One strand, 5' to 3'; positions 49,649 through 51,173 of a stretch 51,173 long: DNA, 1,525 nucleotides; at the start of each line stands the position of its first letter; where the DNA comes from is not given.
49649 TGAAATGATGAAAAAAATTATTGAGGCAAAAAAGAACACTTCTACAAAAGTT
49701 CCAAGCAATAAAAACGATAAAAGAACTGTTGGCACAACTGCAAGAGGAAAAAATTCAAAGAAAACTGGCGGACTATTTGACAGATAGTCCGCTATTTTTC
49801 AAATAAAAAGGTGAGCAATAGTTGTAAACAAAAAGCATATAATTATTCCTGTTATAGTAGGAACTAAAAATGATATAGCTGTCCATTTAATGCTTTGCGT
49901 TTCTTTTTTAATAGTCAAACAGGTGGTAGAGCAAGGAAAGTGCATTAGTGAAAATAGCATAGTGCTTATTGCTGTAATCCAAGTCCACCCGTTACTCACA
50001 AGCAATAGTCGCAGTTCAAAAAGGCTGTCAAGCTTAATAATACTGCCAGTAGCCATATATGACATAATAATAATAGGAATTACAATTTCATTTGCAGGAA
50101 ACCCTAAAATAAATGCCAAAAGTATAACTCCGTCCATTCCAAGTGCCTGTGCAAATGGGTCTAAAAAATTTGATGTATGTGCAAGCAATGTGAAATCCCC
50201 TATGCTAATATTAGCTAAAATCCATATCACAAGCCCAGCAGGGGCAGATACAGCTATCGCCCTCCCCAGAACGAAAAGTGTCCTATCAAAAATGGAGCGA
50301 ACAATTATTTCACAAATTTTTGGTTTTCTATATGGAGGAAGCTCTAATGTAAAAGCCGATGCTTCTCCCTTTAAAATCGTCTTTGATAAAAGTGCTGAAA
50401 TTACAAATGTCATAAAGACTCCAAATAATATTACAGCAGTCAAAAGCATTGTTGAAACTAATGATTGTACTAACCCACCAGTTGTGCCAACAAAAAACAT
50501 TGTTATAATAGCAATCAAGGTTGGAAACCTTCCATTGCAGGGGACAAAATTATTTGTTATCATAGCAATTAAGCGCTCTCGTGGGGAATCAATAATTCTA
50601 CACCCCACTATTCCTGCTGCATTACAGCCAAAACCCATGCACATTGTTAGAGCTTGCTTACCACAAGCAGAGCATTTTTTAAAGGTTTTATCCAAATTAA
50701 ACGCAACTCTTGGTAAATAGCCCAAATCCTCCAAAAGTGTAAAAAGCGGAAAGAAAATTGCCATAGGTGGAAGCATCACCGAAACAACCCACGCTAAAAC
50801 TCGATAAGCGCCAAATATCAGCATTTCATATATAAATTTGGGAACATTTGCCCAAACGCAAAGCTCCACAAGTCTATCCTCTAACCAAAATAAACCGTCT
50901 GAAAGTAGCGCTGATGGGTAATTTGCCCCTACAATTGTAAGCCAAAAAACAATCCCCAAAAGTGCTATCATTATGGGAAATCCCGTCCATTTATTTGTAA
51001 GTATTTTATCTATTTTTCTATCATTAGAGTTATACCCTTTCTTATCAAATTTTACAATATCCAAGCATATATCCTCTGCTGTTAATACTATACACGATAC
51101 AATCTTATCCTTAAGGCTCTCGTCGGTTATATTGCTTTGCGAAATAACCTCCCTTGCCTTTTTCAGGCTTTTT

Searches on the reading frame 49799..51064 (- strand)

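Call 32: search_protein_families(library=pfam, proteins=[window:49799-51064:-], max_evalue=0.00001)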
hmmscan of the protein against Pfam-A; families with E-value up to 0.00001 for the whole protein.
window:49799-51064:- (421 aa): 2 families
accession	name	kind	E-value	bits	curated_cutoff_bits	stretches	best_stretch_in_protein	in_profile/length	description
PF07670.19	Gate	-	3.6e-28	98.5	29.6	2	95-187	2-101/104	Nucleoside recognition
PF07664.17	FeoB_C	-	4.6e-14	52.3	26.6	1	209-257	2-51/54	Ferrous iron transport protein B C terminus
